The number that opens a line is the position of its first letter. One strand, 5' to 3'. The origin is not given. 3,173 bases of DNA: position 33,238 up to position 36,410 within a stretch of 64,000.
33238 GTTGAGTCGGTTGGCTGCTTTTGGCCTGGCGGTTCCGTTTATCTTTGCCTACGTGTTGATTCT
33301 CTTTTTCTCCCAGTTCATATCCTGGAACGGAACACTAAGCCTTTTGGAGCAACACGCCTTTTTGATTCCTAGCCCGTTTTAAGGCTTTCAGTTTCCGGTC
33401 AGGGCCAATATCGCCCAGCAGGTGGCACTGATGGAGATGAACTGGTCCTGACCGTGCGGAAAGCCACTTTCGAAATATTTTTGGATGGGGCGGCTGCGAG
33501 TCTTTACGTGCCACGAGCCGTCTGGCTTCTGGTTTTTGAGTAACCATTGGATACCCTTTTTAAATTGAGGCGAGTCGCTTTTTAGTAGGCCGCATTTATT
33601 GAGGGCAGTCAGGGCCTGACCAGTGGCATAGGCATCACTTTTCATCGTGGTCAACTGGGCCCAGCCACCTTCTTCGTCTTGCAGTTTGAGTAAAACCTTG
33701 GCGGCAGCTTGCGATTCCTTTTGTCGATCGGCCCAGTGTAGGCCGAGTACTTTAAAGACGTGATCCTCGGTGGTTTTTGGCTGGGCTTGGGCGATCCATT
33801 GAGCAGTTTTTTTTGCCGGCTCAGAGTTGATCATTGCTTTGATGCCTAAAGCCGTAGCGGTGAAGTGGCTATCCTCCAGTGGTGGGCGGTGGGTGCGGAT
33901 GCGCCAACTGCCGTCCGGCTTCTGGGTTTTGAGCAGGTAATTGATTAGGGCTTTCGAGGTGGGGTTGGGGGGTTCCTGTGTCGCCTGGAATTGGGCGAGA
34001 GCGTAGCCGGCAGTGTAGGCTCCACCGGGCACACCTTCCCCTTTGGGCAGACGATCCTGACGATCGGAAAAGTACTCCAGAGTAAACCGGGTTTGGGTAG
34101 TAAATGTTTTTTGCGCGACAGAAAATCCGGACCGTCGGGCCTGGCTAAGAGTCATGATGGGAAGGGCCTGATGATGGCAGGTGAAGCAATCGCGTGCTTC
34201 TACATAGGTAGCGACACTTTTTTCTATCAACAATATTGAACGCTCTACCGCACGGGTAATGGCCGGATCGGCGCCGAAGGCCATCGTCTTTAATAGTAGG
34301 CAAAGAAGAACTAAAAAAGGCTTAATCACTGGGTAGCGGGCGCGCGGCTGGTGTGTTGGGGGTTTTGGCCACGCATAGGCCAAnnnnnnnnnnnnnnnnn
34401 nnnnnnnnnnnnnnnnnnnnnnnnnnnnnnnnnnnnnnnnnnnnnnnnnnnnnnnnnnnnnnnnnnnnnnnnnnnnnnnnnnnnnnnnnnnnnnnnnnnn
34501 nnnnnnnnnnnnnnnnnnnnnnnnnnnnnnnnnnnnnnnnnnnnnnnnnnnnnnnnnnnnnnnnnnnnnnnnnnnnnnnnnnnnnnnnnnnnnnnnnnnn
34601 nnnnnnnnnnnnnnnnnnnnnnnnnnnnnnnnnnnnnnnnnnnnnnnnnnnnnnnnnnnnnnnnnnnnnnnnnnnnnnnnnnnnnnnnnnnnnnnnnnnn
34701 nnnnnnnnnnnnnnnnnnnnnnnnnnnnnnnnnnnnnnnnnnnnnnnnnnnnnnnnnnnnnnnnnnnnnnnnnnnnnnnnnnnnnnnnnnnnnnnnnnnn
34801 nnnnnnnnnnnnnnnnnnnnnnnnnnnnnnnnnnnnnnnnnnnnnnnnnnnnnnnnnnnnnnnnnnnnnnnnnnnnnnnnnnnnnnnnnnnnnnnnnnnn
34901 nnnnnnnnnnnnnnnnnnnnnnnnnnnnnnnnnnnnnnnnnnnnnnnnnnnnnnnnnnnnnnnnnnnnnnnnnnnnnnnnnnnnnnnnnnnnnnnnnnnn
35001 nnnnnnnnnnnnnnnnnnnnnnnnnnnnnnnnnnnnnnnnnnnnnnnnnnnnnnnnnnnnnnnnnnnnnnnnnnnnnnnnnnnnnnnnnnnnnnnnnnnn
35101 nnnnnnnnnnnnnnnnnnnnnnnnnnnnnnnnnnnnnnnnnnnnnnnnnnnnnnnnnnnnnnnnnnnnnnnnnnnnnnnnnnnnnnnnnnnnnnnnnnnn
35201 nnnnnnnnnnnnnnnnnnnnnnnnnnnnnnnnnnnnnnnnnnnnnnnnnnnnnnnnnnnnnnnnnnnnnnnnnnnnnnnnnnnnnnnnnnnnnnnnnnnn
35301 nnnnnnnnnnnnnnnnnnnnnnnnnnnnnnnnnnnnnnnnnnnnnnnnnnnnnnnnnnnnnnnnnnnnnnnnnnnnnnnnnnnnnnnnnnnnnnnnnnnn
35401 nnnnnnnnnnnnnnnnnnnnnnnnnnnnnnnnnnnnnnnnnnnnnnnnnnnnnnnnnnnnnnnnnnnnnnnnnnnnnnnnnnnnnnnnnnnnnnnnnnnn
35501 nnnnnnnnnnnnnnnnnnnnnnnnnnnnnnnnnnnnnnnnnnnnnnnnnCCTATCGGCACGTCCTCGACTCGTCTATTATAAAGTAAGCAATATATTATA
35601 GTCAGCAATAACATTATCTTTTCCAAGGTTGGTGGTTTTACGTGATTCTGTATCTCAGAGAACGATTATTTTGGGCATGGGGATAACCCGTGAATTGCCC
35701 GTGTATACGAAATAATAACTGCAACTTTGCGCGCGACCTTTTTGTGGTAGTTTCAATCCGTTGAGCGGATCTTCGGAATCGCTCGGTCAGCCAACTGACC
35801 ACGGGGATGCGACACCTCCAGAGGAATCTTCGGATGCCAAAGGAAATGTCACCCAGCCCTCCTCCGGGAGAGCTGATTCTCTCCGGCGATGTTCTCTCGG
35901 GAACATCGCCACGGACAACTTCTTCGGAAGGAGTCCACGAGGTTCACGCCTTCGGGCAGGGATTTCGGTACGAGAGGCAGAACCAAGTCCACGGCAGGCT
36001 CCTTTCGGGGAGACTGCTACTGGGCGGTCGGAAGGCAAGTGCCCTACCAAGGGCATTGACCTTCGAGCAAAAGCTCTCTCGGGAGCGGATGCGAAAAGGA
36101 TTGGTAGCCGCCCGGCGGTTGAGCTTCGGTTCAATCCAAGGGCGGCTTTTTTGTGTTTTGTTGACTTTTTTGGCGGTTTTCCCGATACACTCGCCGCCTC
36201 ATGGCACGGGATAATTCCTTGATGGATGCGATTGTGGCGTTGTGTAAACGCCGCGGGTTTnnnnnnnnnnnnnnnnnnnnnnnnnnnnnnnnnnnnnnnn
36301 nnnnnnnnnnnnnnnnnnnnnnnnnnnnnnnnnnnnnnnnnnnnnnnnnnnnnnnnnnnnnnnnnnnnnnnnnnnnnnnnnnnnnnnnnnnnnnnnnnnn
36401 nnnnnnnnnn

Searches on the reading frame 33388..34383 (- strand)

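Call 7: search_protein_families(library=pfam, proteins=[window:33388-34383:-])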
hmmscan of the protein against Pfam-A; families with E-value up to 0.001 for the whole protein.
window:33388-34383:- (331 aa): 4 families
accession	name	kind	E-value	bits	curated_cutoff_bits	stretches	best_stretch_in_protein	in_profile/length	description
PF13243.12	SQHop_cyclase_C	-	2.2e-12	47.1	26.1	1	208-329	144-257/319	Squalene-hopene cyclase C-terminal domain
PF00432.27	Prenyltrans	-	2.1e-08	34.4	26.5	0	211-292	40-120/304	Prenyltransferase alpha-alpha toroid domain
PF13249.12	SQHop_cyclase_N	-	4e-08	33.2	26.2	0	218-283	41-105/291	Squalene-hopene cyclase N-terminal domain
PF07470.19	Glyco_hydro_88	-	0.00088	18.8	26.6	0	224-295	231-312/352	Glycosyl Hydrolase Family 88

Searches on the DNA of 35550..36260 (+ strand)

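Call 4: search_rna_families(source=window, start=35550, end=36260, threshold=evalue, max_evalue=10, show_alignments=3)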
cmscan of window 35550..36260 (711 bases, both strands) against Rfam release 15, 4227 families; matches with E-value up to 10: 4.
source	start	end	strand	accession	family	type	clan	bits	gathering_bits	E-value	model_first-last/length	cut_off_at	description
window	36211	36257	-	RF00032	Histone3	Cis-reg;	-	18.1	34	0.048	1-46/46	no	Histone 3' UTR stem-loop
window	36128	36162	-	RF01376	CRISPR-DR63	Gene; CRISPR;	CL00015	17.4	37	7.9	1-37/37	no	CRISPR RNA direct repeat element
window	35750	35774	-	RF01322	CRISPR-DR9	Gene; CRISPR;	-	15.2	45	3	1-37/37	no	CRISPR RNA direct repeat element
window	35786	35881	-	RF00861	mir-488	Gene; miRNA;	-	14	88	9.5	1-83/83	no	mir-488 microRNA precursor family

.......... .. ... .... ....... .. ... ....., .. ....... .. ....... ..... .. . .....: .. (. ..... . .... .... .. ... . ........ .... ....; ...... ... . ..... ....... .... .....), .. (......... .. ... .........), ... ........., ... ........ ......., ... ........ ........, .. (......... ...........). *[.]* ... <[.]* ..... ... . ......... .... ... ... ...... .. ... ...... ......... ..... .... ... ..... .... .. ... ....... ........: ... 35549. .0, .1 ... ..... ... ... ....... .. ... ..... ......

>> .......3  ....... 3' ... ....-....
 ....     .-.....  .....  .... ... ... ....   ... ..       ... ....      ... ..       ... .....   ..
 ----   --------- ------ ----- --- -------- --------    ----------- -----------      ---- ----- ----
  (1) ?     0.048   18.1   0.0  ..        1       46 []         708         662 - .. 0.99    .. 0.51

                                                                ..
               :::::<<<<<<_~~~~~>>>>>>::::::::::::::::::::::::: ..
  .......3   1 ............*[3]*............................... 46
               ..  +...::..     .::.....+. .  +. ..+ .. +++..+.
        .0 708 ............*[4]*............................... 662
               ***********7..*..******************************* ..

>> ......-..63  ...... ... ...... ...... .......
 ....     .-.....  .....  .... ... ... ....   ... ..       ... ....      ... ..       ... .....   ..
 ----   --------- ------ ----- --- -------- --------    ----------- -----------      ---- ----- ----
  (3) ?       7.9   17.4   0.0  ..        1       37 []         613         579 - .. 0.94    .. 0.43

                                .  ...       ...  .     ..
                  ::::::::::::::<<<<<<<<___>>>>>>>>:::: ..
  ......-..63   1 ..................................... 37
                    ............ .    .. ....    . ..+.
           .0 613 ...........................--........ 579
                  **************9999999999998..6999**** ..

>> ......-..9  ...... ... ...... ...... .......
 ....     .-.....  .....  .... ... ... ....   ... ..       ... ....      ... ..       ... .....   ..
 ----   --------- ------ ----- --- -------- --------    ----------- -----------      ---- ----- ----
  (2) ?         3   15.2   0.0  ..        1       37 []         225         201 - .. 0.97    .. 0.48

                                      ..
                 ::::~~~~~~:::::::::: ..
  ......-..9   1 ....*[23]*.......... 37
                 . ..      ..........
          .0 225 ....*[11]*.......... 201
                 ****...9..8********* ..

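Call 53: search_rna_families(sources=[L093, L094, L095, L096, L097, L098, L099], threshold=gathering, show_alignments=3)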
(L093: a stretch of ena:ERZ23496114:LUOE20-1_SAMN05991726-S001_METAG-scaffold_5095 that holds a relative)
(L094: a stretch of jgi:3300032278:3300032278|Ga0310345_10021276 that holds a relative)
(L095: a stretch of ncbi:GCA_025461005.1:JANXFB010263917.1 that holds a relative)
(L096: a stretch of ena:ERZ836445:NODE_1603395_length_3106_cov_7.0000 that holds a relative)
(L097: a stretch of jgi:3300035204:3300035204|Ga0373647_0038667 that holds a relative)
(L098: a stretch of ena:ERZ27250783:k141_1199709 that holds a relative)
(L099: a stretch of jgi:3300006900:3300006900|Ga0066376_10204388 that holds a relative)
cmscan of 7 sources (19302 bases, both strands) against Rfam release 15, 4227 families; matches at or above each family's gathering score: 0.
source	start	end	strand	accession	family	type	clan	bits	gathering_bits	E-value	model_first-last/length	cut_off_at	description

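Call 54: search_rna_families(source=L093, start=850, end=1220, threshold=evalue, max_evalue=10, show_alignments=3)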
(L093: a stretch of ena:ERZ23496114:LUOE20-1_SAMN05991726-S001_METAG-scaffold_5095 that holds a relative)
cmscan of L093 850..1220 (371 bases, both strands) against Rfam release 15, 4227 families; matches with E-value up to 10: 2.
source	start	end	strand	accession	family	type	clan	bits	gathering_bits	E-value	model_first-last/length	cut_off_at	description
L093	905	948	+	RF01135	sR24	Gene; snRNA; snoRNA; CD-box;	-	14.2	36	1.4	1-55/55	no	Small nucleolar RNA sR24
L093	905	948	+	RF01129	sR44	Gene; snRNA; snoRNA; CD-box;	-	10.1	45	5.8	1-55/55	no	Small nucleolar RNA sR44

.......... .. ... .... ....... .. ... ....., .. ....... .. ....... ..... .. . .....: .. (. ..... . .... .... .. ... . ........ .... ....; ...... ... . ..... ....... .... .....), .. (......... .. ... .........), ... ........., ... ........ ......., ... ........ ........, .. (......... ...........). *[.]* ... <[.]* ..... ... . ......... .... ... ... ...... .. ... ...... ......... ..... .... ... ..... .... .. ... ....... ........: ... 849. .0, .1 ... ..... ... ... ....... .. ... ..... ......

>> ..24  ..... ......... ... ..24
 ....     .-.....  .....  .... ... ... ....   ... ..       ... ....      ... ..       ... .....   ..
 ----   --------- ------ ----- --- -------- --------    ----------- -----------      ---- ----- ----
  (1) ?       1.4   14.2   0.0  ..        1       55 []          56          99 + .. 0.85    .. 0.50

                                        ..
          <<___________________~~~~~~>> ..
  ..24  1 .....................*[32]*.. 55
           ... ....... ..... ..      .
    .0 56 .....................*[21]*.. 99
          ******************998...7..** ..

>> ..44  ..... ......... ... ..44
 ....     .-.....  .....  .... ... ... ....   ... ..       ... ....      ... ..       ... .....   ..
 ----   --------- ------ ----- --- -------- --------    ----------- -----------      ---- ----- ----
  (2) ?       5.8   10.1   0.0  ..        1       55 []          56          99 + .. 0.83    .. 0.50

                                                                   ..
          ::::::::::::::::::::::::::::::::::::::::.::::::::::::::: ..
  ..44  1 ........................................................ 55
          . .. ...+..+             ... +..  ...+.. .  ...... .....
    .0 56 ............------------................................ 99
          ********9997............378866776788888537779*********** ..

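Call 60: search_dna_similar(query=L093:862-1186:+, collection=phages, mode=distant, max_evalue=0.01)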
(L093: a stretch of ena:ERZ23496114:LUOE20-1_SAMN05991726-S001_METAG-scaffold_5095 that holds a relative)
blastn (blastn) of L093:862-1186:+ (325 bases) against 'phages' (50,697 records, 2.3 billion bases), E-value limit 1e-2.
No match.

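Call 70: build_rna_model(alignment_id=A5, structure=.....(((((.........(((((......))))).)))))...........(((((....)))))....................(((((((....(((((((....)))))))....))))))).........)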
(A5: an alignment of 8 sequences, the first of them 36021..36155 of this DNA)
Model R1 built from alignment A5 (8 sequences, 135 columns); structure: as given.
model positions 132; base pairs 29; branch points 2; effective number of sequences 1.43; information 0.59 bits per position. Calibrated on 0.2 Mb of random sequence (short: E-values are rough).
structure used (alignment columns):
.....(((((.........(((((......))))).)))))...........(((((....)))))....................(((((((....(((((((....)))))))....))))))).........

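Call 71: search_with_rna_model(model_id=R1, sources=[window, L001, L002, L003, L004, L005, L006, L007, L008, L009, L010, L011, L019, L020, L022, L026, L035, L037, L084, L085, L086, L087, L093, L094, L095, L096, L097, L098, L099], max_evalue=1)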
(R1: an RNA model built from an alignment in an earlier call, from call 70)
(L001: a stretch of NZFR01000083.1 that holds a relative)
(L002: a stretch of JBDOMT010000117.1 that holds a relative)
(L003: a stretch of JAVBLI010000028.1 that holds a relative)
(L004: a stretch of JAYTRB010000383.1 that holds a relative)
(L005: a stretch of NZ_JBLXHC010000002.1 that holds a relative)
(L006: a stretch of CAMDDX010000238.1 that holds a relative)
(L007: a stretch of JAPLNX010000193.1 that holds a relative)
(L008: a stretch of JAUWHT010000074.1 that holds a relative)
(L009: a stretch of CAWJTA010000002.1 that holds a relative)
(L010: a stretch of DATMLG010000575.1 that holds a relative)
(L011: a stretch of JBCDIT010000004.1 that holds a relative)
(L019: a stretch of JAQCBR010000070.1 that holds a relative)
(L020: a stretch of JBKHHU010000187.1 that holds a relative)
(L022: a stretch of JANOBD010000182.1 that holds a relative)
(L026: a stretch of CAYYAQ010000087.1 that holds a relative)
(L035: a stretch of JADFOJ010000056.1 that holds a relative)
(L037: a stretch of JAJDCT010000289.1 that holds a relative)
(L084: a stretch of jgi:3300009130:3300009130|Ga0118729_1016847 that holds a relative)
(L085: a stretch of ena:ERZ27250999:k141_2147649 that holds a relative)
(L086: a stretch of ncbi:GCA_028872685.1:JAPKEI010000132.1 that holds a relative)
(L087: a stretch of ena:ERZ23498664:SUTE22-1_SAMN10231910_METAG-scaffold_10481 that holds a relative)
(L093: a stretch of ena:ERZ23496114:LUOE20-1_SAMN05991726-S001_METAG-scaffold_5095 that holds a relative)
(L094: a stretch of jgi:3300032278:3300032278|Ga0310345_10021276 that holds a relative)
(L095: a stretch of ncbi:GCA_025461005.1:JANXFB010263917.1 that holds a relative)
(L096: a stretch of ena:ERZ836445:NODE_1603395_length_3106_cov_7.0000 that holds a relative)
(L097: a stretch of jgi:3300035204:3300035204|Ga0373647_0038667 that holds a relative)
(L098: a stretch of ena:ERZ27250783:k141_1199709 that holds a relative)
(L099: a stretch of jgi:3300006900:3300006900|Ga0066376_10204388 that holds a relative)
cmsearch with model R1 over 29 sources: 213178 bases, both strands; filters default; matches with E-value up to 1: 8.
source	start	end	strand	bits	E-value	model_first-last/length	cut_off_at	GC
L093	1050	1181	+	163.6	2e-38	1-132/132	no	0.55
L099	303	434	+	161.8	5.7e-38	1-132/132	no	0.55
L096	2523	2654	+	156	1.6e-36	1-132/132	no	0.55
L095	237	368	+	155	2.7e-36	1-132/132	no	0.51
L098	352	482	+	132.6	1e-30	1-132/132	no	0.53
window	36024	36155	+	130.9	2.7e-30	1-132/132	no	0.58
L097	1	116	+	124.3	1.2e-28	17-132/132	5'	0.53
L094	2393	2524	+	114.5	3.2e-26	1-132/132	no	0.56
